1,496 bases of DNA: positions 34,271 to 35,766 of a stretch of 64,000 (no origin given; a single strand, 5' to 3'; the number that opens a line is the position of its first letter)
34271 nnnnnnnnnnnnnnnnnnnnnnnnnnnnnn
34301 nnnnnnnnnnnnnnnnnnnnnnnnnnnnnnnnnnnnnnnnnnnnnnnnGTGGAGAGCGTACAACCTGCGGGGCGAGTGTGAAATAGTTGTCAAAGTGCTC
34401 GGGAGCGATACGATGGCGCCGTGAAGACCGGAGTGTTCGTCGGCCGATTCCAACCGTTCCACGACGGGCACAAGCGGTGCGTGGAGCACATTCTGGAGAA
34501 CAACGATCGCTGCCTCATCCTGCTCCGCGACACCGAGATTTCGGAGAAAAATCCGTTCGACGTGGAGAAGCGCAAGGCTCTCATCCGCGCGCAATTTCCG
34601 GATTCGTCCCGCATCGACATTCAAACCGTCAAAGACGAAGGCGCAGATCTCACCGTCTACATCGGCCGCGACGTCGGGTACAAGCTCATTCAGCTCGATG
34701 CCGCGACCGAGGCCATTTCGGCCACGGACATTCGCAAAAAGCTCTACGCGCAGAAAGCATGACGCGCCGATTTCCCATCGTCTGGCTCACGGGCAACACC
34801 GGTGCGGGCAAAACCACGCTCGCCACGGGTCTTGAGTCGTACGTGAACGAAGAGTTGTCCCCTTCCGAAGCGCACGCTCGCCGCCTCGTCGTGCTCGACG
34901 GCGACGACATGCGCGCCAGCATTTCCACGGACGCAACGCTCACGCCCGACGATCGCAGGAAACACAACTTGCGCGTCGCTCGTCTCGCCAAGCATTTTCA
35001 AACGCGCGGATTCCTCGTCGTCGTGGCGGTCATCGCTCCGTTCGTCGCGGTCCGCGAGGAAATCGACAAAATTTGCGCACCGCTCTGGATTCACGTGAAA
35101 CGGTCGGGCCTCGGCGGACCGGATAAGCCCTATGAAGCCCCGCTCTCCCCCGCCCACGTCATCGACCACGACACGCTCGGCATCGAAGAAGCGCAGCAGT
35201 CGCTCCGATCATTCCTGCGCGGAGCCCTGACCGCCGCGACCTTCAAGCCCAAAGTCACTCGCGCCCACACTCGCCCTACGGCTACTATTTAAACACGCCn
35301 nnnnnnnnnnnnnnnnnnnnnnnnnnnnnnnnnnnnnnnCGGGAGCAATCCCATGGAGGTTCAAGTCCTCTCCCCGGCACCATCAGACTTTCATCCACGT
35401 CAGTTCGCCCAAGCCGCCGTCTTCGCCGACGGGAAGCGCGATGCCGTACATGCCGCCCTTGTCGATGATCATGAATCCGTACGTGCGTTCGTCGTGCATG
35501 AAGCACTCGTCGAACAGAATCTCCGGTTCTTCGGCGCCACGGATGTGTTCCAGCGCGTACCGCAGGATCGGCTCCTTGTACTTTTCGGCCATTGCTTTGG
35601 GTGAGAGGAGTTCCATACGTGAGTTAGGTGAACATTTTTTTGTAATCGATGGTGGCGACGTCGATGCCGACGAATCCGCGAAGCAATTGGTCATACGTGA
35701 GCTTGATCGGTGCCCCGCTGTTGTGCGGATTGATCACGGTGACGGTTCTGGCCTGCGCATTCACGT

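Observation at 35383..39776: Four-gene operon with a calpain-like Cys-His-Asn protease, a 728-aa charged protein and a small acidic terminal protein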

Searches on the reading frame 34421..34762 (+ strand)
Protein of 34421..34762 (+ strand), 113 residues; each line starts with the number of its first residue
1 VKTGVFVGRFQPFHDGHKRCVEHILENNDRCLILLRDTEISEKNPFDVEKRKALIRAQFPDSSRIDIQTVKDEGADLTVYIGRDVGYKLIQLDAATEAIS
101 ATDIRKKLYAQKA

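Call 83: search_protein_families(library=pfam, proteins=[window:34421-34762:+], max_evalue=0.001)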
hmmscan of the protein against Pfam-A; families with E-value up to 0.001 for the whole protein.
window:34421-34762:+ (113 aa): 1 family
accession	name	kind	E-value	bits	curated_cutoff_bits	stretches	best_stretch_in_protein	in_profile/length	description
PF01467.32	CTP_transf_like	-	3.3e-08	34.2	21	1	5-61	1-60/133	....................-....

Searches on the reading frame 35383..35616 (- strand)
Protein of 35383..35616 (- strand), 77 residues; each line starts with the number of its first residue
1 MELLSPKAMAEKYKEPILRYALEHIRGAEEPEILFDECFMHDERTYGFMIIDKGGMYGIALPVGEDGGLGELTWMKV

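Call 53: find_homologous_proteins(query=A5, max_evalue=0.01)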
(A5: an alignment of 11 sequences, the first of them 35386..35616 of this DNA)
Query A5 (11 sequences) (77 aa, profile of the alignment): 8 proteins with E <= 0.01 among 1517 candidates.
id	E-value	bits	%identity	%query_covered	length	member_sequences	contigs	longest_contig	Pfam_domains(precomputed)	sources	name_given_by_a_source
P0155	2.4e-24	103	97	100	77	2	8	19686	-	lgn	-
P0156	9.1e-24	101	-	-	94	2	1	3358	-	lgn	-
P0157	3.6e-22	96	-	-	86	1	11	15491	-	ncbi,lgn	-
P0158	9.9e-21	92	-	-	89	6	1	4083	-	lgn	-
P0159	1.7e-20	91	-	-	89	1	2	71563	-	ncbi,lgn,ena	-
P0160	2.5e-18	84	27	39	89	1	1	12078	-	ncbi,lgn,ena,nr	ncbi:MAG TPA: hypothetical protein PKV72_00685 [Candidatus Peribacteria bacterium]|nr:hypothetical p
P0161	7.3e-16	76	26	44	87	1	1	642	-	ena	-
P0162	1.5e-13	69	-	-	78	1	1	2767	-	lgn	-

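Call 56: search_protein_families(library=padloc, proteins=[window:35383-35616:-], max_evalue=0.1)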
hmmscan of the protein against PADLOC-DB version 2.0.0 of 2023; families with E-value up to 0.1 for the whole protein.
window:35383-35616:- (77 aa): 0 families

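Call 57: search_protein_families(library=phrogs, proteins=[window:35383-35616:-], max_evalue=0.1)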
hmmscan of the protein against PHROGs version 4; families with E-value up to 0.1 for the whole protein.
window:35383-35616:- (77 aa): 0 families

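Call 60: predict_structure(alignment_id=A6)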
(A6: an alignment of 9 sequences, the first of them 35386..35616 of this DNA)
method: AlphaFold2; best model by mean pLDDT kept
length: 77 residues; sequences in the alignment: 9
mean_pLDDT: 93.0   pTM: 0.81
mean pLDDT of the five models: 93.0, 92.8, 92.0, 90.8, 90.4
residues with pLDDT >= 90: 63; 70-90: 12; 50-70: 2; < 50: 0
segments of 3 or more residues with pLDDT < 50: none
pLDDT, mean of each block of 10 residues (from residue 1): 91 97 89 97 95 93 93 88
secondary structure, 60 per line:
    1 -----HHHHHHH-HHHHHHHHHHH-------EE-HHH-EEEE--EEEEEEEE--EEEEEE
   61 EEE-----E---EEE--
elements in order: H6-12 H14-24 E39-42 E45-52 E55-63 E73-75
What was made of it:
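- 35383..35616 (-): g4: 77-aa acidic protein (one helix plus four strands). It founds a family of small partners encoded directly after the protease and is the putative inhibitor/immunity protein. AlphaFold2 pLDDT is 93 (call 60).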

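Call 63: fold_search(model_id=the predicted structure, library=pdb)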
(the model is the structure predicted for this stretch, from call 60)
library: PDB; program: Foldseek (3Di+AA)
matches with E <= 10: 516; with E <= 0.001: 0
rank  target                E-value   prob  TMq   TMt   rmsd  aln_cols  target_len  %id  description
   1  2lra_MODEL_1_A        3.6e-01  0.41  0.36  0.35   6.3        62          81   10  NMR Structure of Signal Sequence Deleted (SSD) Rv0603 Protein from Mycobacterium tuberculosis without N-termin (released 2013-05-22)
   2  5tph_B                4.0e-01  0.41  0.41  0.29   5.2        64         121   11  Crystal structure of a de novo designed protein homodimer with curved beta-sheet (released 2017-01-25)
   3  6k5l_A                5.4e-01  0.38  0.42  0.09   3.8        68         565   12  The crystal structure of isocitrate dehydrogenase kinase/phosphatase wtih two Mn2+ from E. coli (released 2019-07-03)
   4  5u35_B                5.4e-01  0.23  0.36  0.27   5.2        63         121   11  Crystal structure of a de novo designed protein with curved beta-sheet (released 2017-01-25)
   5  3k44_A                5.4e-01  0.20  0.30  0.18   5.7        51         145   10  Crystal Structure of Drosophila melanogaster Pur-alpha (released 2009-10-27)
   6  3k44_B                5.8e-01  0.18  0.29  0.18   5.6        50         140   10  Crystal Structure of Drosophila melanogaster Pur-alpha (released 2009-10-27)
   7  3lc6_A                6.1e-01  0.30  0.40  0.09   4.6        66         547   18  The alternative conformation structure of isocitrate dehydrogenase kinase/phosphatase from E. Coli (released 2010-04-21)
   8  9gcf_A                6.5e-01  0.63  0.38  0.04   2.8        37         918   27  HUMAN PI3KDELTA IN COMPLEX WITH ISOCUMARIN INHIBITOR CHF-6523 (released 2024-12-18)
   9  6h5o_B                6.5e-01  0.15  0.31  0.06   8.0        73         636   18  Crystal structure of PBP2a from MRSA in complex with piperacillin at active site. (released 2019-08-14)
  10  3cu3                  7.3e-01  0.16  0.32  0.18   8.1        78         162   13  Crystal structure of a domain of unknown function with a cystatin-like fold (npun_r1993) from nostoc punctiforme pcc 731 (released 2008-04-29)
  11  3lcb_B                7.8e-01  0.30  0.46  0.10   5.8        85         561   16  The crystal structure of isocitrate dehydrogenase kinase/phosphatase in complex with its substrate, isocitrate dehydro (released 2010-04-21)
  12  2it9_D                7.8e-01  0.20  0.31  0.22   8.8        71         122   17  Crystal structure of a protein with unknown function from DUF155 family (YP_292156.1) from Prochlorococcus sp. NATL2A  (released 2006-11-28)
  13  8cht_C                8.3e-01  0.47  0.39  0.24   3.7        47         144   15  Crystal structure of human PURA (fragment Glu57-Glu212, PUR repeat I and II) (released 2024-02-21)
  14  6y2r_B                8.3e-01  0.21  0.35  0.12   5.0        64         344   14  Escherichia coli R255A RnlA endoribonuclease (single alanine mutant of RnlA) (released 2021-05-12)
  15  6h5o_A                8.3e-01  0.13  0.31  0.07   8.0        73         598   18  Crystal structure of PBP2a from MRSA in complex with piperacillin at active site. (released 2019-08-14)
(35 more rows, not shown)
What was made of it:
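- On Known cysteine-protease inhibitor folds (cystatin, staphostatin, chagasin, calpastatin): Foldseek against PDB gave a best E of 0.36 and TM of about 0.4; one 'cystatin-like fold' DUF ranked 10th at E 0.73 (call 63).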

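Call 95: search_solved_structures(query=A5, max_evalue=1)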
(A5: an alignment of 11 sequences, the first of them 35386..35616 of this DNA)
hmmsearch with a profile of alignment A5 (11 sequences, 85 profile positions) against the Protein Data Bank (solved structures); distinct sequences matched with E-value up to 1: 2.
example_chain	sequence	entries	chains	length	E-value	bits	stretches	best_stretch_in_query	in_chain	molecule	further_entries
6sly_A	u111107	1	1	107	0.68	13.4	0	38-84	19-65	Protein TonB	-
5lw8_A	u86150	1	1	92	0.76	13.3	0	43-84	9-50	Protein TonB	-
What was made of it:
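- On Known cysteine-protease inhibitor folds (cystatin, staphostatin, chagasin, calpastatin): The profile against PDB sequences gave nothing below E 0.68 (call 95).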
